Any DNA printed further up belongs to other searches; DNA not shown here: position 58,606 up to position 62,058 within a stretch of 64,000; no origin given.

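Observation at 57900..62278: AT-rich islet encoding a NUDIX hydrolase translationally coupled to a PLD-nuclease/SF2-helicase/DUF3427 giant protein: candidate undescribed defence module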

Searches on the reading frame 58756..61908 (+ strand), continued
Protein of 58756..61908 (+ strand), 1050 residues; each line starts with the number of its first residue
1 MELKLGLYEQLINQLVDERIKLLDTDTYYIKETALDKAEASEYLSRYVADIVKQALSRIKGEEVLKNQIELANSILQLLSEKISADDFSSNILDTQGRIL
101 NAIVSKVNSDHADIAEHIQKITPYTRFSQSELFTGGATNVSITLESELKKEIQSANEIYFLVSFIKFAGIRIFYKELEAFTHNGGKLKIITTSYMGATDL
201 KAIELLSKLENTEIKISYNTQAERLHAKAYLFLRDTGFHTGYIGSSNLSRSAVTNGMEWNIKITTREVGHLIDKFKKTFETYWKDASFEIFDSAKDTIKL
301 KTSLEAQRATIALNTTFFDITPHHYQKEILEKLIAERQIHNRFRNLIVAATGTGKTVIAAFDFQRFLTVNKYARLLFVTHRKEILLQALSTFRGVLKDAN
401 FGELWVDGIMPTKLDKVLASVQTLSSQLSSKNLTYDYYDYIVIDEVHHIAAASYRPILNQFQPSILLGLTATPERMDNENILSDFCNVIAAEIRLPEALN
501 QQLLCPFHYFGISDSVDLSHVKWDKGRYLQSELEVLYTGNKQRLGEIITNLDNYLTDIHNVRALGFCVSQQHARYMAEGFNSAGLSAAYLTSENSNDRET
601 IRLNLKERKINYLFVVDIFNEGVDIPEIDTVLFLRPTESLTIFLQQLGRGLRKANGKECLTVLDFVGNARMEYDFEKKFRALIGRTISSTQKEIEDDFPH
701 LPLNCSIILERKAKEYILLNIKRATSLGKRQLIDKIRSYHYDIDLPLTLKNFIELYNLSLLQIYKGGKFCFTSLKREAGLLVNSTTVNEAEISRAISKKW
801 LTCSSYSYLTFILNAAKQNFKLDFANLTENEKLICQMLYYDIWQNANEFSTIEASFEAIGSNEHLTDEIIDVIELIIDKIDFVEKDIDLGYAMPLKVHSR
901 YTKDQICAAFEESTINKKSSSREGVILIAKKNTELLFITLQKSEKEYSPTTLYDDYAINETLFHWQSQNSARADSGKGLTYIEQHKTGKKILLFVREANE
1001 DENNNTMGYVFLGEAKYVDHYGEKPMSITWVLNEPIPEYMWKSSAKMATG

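Call 25: find_related_loci(query=A1, collection=genome_contigs, flank=5000)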
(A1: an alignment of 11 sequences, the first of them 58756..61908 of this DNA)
Query A1 (1050 aa) in genome_contigs; peptide patterns used: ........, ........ (x = any residue, [..] = any of these).
600 stretches matched a pattern (row limit reached: there are more); 584 encode a relative of the query (tblastn E <= 1e-3); the best 80 are kept; 80 distinct loci.
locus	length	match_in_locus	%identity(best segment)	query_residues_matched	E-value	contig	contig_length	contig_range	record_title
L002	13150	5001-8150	84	1-1050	0e+0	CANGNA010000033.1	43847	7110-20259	MAG: Chitinophagaceae bacterium isolate Jr-7aug17-132 genome assembly, contig: Jr-7aug17-C1221, whole genome shotgun seq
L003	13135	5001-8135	68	3-1050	0e+0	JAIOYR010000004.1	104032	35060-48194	MAG: Taibaiella sp. isolate Tobar12.5m-G18 Tobar12-5m-C150, whole genome shotgun sequence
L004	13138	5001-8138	65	3-1049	0e+0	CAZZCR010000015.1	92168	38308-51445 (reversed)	MAG TPA_asm: uncultured Flavipsychrobacter sp. isolate SRP302895_co1_191 genome assembly, contig: NODE_459_length_92168_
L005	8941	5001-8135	62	3-1050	0e+0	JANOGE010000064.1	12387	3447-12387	MAG: Chitinophagaceae bacterium isolate SOY_64_metabat_276 SOY_64_k141_3163950, whole genome shotgun sequence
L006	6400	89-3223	63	3-1050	0e+0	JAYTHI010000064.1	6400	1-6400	MAG: Ferruginibacter sp. isolate GFS_2510 GFS_2510_63, whole genome shotgun sequence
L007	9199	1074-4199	62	6-1050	0e+0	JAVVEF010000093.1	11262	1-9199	MAG: Lutibacter sp. isolate TamC13-14 NODE_4873_length_11262_cov_13.754171, whole genome shotgun sequence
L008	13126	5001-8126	62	6-1050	0e+0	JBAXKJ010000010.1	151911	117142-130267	MAG: Prolixibacteraceae bacterium isolate ELA398 MAG398_10, whole genome shotgun sequence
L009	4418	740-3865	61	6-1050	0e+0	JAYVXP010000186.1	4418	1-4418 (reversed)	MAG: Bacteroidia bacterium isolate GL85_DN_metabat_141 GL85_DN_metabat_141_185, whole genome shotgun sequence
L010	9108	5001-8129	62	5-1050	0e+0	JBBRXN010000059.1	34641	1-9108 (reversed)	MAG: Bacteroidales bacterium isolate La4_metabat2.215 La4_metabat2.215_K_1459145_L_34641_cov_62.9777, whole genome shotg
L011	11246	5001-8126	63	6-1050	0e+0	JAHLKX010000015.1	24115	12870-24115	MAG: Bacteroidetes bacterium isolate MAG39 NODE_3277_length_24115_cov_1495.996135, whole genome shotgun sequence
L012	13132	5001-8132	61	6-1050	0e+0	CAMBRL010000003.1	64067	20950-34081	MAG: Chitinophaga pinensis isolate MiH-14oct19-92 genome assembly, contig: MiH-14oct19-C646, whole genome shotgun sequen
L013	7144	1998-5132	61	3-1050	0e+0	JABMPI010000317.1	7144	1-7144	MAG: Bacteroidetes bacterium isolate bin.700 k141_2833193, whole genome shotgun sequence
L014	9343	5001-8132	61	4-1050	0e+0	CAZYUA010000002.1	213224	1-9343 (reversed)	MAG TPA_asm: uncultured Prolixibacteraceae bacterium isolate SRP192927_co7_345 genome assembly, contig: NODE_29_length_2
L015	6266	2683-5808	61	6-1050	0e+0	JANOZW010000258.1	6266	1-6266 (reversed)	MAG: Ferruginibacter sp. isolate VAR_79_metabat_38 VAR_79_k141_4593015, whole genome shotgun sequence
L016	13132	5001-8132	61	4-1050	0e+0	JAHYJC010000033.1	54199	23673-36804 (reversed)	MAG: Lentimicrobium sp. isolate KA12 NODE_363_length_54199_cov_9.288116, whole genome shotgun sequence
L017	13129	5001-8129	61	6-1050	0e+0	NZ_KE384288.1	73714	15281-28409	Arenibacter latericius DSM 15913 H344DRAFT_scaffold00021.21, whole genome shotgun sequence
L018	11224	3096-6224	61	6-1050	0e+0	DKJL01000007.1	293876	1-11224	MAG TPA_asm: Flavobacteriales bacterium UBA6693 UBA6693_contig_31, whole genome shotgun sequence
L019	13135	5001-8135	59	3-1050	0e+0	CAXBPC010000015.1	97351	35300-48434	MAG TPA_asm: uncultured Marinifilaceae bacterium isolate ERR2762185_concoct_55 genome assembly, contig: ERZ3422319.271,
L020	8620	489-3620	60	4-1050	0e+0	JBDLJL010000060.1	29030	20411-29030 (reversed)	MAG: Bacteroidota bacterium isolate MAG096 MAG096_60, whole genome shotgun sequence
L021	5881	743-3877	61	3-1050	0e+0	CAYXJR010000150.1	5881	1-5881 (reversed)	MAG TPA_asm: uncultured Porphyromonadaceae bacterium isolate SRP178699_co1_495 genome assembly, contig: NODE_20015_lengt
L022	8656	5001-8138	60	6-1050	0e+0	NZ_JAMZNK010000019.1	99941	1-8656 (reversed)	Flavobacterium azizsancarii strain AC NODE_19_length_99941_cov_30.532866_pilon, whole genome shotgun sequence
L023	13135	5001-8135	61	3-1050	0e+0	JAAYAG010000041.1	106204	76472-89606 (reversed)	MAG: Bacteroidales bacterium isolate AS06rmzACSIP_10 213605_AS06, whole genome shotgun sequence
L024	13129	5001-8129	60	6-1050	0e+0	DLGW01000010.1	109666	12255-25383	MAG TPA_asm: Flavobacteriaceae bacterium UBA7684 UBA7684_contig_3905, whole genome shotgun sequence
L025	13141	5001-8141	59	1-1050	0e+0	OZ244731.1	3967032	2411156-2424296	MAG: Pedobacter sp. isolate b2bbcf00-f86c-4421-ba61-a07c0054eeb4 genome assembly, chromosome: 1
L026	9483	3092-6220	59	6-1050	0e+0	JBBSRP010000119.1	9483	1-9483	MAG: Flavobacteriales bacterium isolate SVL1_sbin.4 SVL1_sbin.4_K_388757_L_9483_cov_10.0001, whole genome shotgun sequen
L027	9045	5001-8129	60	6-1050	0e+0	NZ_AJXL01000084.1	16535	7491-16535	Flavobacterium sp. ACAM 123 ACAM123_contig00084, whole genome shotgun sequence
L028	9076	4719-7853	61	3-1050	0e+0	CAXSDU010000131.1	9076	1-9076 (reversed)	MAG: uncultured Parafilimonas sp. isolate private_X5_metawrap_bin.6 genome assembly, contig: private_X5_metawrap_bin.6_1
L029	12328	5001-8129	60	6-1050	0e+0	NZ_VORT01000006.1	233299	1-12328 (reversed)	Aequorivita antarctica strain SW49 NODE_6_length_233299_cov_387.618, whole genome shotgun sequence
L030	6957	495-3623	60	6-1050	0e+0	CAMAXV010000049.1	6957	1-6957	MAG: Chitinophaga pinensis isolate ME-21oct19-169 genome assembly, contig: ME-21oct19-C20490, whole genome shotgun seque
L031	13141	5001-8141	60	1-1050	0e+0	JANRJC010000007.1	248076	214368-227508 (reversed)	MAG: Bacteroidia bacterium isolate bins.86 k141_503433, whole genome shotgun sequence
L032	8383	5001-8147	59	1-1050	0e+0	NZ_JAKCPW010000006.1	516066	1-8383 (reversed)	Dyadobacter sp. CY261 Scaffold6_1, whole genome shotgun sequence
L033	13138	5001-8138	59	6-1050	0e+0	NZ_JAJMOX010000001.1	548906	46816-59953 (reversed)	Flavobacterium sp. JAS Flavobacterium_sp._JAS_assembly_contig_1, whole genome shotgun sequence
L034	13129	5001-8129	60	6-1050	0e+0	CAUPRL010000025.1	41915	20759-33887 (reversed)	MAG: uncultured Flavobacterium sp. isolate m19-metabat.11 genome assembly, contig: m19-c144, whole genome shotgun sequen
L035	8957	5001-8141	59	3-1050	0e+0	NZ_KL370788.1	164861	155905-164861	Dyadobacter crusticola DSM 16708 Q369DRAFT_scaffold00012.12, whole genome shotgun sequence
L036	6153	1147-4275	60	6-1050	0e+0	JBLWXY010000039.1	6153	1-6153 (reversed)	MAG: Pseudidiomarina sp. isolate EA23-05 A23maxbin.015RE.5K@39, whole genome shotgun sequence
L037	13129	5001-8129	59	6-1050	0e+0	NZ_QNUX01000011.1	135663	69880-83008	Flavobacterium psychrolimnae strain LMG 22018 11, whole genome shotgun sequence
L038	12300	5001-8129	59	6-1050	0e+0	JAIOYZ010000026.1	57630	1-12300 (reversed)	MAG: Bacteroidia bacterium isolate Tobar12.5m-G26 Tobar12-5m-20mill-C126, whole genome shotgun sequence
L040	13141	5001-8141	59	6-1050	0e+0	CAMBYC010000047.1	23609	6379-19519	MAG: Sphingobacterium thalpophilum isolate AE-24oct19-149 genome assembly, contig: AE-24oct19-C3011, whole genome shotgu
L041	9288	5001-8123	60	6-1050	0e+0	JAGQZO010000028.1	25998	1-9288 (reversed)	MAG: Winogradskyella sp. isolate HKST-UBA93 2010_198852, whole genome shotgun sequence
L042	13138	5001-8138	60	6-1050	0e+0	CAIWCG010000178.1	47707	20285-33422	MAG: uncultured Bacteroidetes bacterium isolate Umea1_bin-0439 genome assembly, contig: bin-0439:178/296, whole genome s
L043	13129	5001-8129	59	6-1050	0e+0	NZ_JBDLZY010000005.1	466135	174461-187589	Flavobacterium maritimum strain SYSU M80005 NODE_5_length_466135_cov_315.764806, whole genome shotgun sequence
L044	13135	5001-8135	59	6-1050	0e+0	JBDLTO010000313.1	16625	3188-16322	MAG: Bacteroidota bacterium isolate lewisrun_2019_sw_WHONDRS-S19S_0014_B_bin.12 scaffold_522696, whole genome shotgun se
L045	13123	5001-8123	58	6-1050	0e+0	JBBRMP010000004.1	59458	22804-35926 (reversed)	MAG: Cytophagales bacterium isolate La1_metabat2.055 LA1C_B2.055_k141_1052702L_59458_cov_37.2056, whole genome shotgun s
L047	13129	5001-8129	59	6-1050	0e+0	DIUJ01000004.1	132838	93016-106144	MAG TPA_asm: Bacteroidetes bacterium UBA6161 UBA6161_contig_35665, whole genome shotgun sequence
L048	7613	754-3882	58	6-1050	0e+0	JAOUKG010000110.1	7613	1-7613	MAG: Cyclobacteriaceae bacterium isolate 8_1_Jan_SF_Bin4 8_1_Jan_SF_Bin4_scaffold_6026_c1, whole genome shotgun sequence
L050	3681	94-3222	59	6-1050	0e+0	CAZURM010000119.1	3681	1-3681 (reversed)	MAG TPA_asm: uncultured Proteiniphilum sp. isolate binchicken_co157_251 genome assembly, contig: NODE_62138_length_3681_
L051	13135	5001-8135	60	3-1050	0e+0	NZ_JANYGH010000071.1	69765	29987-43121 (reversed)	MAG: Mucilaginibacter sp. isolate 341R_metabinner_11 341R_k141_565783, whole genome shotgun sequence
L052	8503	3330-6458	59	6-1050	0e+0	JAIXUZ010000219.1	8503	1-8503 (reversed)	MAG: Bacteroidetes bacterium isolate D1_MAG_00048 pond_D1_MAG_00048_000000000140, whole genome shotgun sequence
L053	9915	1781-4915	59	6-1050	0e+0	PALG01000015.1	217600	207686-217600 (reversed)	MAG: Flavobacteriaceae bacterium isolate SAT49 MHASMcontig_1545170, whole genome shotgun sequence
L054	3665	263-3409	59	3-1050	0e+0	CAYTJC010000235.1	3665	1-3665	MAG TPA_asm: uncultured Dysgonomonadaceae bacterium isolate SRP294416_co2_189 genome assembly, contig: NODE_53782_length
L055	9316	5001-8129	60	6-1050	0e+0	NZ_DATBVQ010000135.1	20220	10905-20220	MAG: Flavobacterium sp. isolate SMAG_U7519 k141_950085, whole genome shotgun sequence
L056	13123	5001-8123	59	6-1050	0e+0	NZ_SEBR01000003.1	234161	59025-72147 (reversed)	MAG: Flavobacterium sp. isolate PMG_227 scaffold_54, whole genome shotgun sequence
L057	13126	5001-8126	58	6-1050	0e+0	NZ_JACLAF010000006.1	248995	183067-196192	Tamlana sp. I1 Scaffold6_1, whole genome shotgun sequence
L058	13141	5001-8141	59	1-1050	0e+0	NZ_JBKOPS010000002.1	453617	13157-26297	Rubrolithibacter danxiaensis strain SYSU DXS3258 NODE_2_length_453617_cov_90.276540, whole genome shotgun sequence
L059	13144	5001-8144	58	6-1050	0e+0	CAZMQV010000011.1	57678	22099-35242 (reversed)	MAG TPA_asm: uncultured Paludibacter sp. isolate SRP220891_co1_35 genome assembly, contig: NODE_983_length_57678_cov_13.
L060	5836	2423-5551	58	6-1050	0e+0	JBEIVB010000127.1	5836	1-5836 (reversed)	MAG: Flavobacteriales bacterium isolate Sample-111-S82-bin-94 Sample_111_S82-bin_94-k141_469075, whole genome shotgun se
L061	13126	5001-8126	59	6-1050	0e+0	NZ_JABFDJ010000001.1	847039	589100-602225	Winogradskyella wichelsiae strain Z738 NODE_1_length_847039_cov_249_ID_1, whole genome shotgun sequence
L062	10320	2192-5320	57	6-1050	0e+0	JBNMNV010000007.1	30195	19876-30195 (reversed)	MAG: Polaribacter sp. isolate 3300053697_5 Ga0535652_0001735, whole genome shotgun sequence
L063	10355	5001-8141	57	2-1050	0e+0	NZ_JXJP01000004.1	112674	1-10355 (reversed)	Psychroserpens mesophilus strain JCM 13413 JCM13413_S22_contig_4, whole genome shotgun sequence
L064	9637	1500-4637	58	3-1050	0e+0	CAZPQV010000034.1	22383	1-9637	MAG TPA_asm: uncultured Chryseobacterium sp. isolate ERP107106_co1_3 genome assembly, contig: NODE_2159_length_22383_cov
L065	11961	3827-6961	58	1-1050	0e+0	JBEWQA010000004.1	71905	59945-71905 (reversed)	MAG: Candidatus Sulfurimonas kebritensis isolate Kbt_01 NODE_99_length_71905_cov_26.244148, whole genome shotgun sequenc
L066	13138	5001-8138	59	1-1050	0e+0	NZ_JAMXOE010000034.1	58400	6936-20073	Mucilaginibacter flavidus strain RT5R15 NODE_34_length_58400_cov_39.189592, whole genome shotgun sequence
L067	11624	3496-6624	58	6-1050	0e+0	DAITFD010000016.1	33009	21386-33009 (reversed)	MAG TPA_asm: Chitinophagaceae bacterium isolate CTOTU58 NODE_572_length_33009_cov_3.078412, whole genome shotgun sequenc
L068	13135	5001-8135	59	1-1050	0e+0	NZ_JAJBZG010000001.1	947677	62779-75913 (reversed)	Christiangramia sediminis strain ASW11-100 NODE_2_length_947677_cov_144.908113, whole genome shotgun sequence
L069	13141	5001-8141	57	1-1050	0e+0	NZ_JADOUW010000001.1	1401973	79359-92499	Pedobacter sp. CAN_A7 Ga0418702_01, whole genome shotgun sequence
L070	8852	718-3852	58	6-1050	0e+0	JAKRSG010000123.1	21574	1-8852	MAG: Bacteroidia bacterium isolate MS011 bin-011_122, whole genome shotgun sequence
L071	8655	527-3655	58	6-1050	0e+0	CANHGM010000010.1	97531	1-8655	MAG: Bacteroidetes bacterium isolate RE-23may17-384 genome assembly, contig: RE-23may17-C242, whole genome shotgun seque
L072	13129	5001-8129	57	6-1050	0e+0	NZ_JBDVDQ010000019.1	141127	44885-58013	MAG: Nonlabens sp. isolate CB.54.F.C2_137_65 CB_54_F_C2_137_65_000000000019, whole genome shotgun sequence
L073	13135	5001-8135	58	3-1050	0e+0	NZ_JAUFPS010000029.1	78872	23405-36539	Mucilaginibacter flavus strain CECT 7857 soapdenovo_K_83_29, whole genome shotgun sequence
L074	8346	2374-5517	57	1-1050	0e+0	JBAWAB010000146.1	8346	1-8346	MAG: Salegentibacter sp. isolate MFD05654_ilm_asm_bin9 k127_107861, whole genome shotgun sequence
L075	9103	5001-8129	58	6-1050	0e+0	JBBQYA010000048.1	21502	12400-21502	MAG: Sphingobacteriales bacterium isolate Co_metawrap_2142 Cmw_2142_k141_5056099_length_21502_cov_24.9955, whole genome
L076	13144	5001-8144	58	1-1050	0e+0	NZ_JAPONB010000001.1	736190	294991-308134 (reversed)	Salinimicrobium sp. TH3 NODE_1_length_736190_cov_195.506854, whole genome shotgun sequence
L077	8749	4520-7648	57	6-1050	0e+0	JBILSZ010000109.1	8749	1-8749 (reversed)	MAG: Flavobacteriales bacterium isolate ME2018-07-03_3300044637_group8_bin69 Rohwer_bin990_scaffold_6449_c1, whole genom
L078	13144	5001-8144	57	6-1050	0e+0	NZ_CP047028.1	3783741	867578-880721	Formosa sp. L2A11 chromosome, complete genome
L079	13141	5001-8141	57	1-1050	0e+0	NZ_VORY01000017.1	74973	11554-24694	Gillisia hiemivivida strain IC154 NODE_17_length_74973_cov_160.118, whole genome shotgun sequence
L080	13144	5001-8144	57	1-1050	0e+0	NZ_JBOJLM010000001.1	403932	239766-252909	Salinimicrobium sp. WS361 1, whole genome shotgun sequence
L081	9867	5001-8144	58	1-1050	0e+0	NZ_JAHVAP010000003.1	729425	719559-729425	Mucilaginibacter phenanthrenivorans strain BJC16-A38 contig00003, whole genome shotgun sequence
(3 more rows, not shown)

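Call 34: search_protein_families(library=pfam, proteins=[L047:8179-8949:+], max_evalue=5)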
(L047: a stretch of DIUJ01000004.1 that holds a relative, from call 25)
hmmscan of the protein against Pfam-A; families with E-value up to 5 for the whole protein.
L047:8179-8949:+ (256 aa): 2 families
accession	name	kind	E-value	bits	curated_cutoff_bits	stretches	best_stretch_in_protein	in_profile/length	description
PF13391.12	HNH_2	-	7.5e-10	39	21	1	150-200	1-65/66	HNH endonuclease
PF20453.3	DUF6707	-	0.016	15.1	27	1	88-156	166-234/279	Family of unknown function (DUF6707)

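Call 62: predict_structure(alignment_id=A1)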
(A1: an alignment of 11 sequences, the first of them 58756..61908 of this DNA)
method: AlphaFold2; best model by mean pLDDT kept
length: 1050 residues; sequences in the alignment: 11
mean_pLDDT: 49.9   pTM: 0.30
mean pLDDT of the five models: 49.9, 47.9, 47.6, 46.6, 43.0
residues with pLDDT >= 90: 9; 70-90: 189; 50-70: 298; < 50: 554
segments of 3 or more residues with pLDDT < 50: 1-45, 60-63, 82-148, 193-195, 235-275, 291-293, 298-300, 302-362, 445-452, 464-518, 520-530, 549-572, 584-726, 914-923, 941-956, 968-979, 998-1009, 1022-1025, 1041-1050
pLDDT, mean of each block of 10 residues (from residue 1): 32 36 27 36 48 55 55 55 42 42 39 29 27 30 41 60 50 68 72 52 70 63 55 47 36 27 31 51 57 48 39 26 30 40 29 32 52 70 61 58 77 81 74 71 45 57 45 26 26 25 23 34 39 50 50 37 31 54 50 42 39 29 26 26 34 30 27 28 25 29 29 36 51 83 83 78 74 86 79 84 75 90 81 79 73 84 88 78 51 56 60 45 58 65 31 45 52 39 58 58 38 65 54 60 29
secondary structure, 60 per line:
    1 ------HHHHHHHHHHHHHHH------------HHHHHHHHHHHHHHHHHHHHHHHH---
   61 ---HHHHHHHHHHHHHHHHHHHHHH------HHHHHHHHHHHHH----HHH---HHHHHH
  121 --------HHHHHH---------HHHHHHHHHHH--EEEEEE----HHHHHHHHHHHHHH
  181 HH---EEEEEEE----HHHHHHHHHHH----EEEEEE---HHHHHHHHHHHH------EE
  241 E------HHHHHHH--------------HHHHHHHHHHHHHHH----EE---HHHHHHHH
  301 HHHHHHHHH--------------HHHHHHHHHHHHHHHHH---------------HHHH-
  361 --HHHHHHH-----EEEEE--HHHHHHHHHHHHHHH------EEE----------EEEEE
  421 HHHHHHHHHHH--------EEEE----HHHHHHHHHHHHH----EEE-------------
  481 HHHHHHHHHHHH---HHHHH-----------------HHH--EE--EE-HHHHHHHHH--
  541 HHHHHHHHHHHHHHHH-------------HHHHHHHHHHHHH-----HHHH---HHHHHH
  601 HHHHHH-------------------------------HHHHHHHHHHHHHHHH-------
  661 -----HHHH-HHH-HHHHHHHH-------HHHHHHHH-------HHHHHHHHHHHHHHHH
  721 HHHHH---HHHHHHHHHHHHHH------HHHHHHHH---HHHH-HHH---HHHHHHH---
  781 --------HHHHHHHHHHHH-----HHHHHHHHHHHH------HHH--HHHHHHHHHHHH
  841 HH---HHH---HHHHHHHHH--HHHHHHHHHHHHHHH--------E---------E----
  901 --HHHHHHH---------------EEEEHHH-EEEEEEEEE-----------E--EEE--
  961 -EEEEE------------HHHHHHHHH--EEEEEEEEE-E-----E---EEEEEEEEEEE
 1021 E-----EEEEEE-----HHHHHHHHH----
elements in order (helices of 4 or more, strands of 3 or more residues): H7-21 H34-57 H64-85 H92-104 H115-120 H129-134 H144-154 E157-162 H167-182 E186-192 H197-207 E212-217 H221-232 E239-241 H248-254 H269-283 H293-309 H324-340 H356-359 H363-369 E375-379 H382-396 E403-405 E416-420 H421-431 E440-443 H448-460 E465-467 H481-492 H496-500 H530-538 H541-556 H570-582 H588-591 H595-606 H638-653 H666-669 H675-682 H690-697 H705-725 H729-742 H749-756 H760-763 H771-777 H789-800 H806-817 H829-842 H852-860 H863-877 H903-909 E925-928 E933-941 E956-958 E962-966 H979-987 E990-998 E1010-1021 E1027-1032 H1038-1046
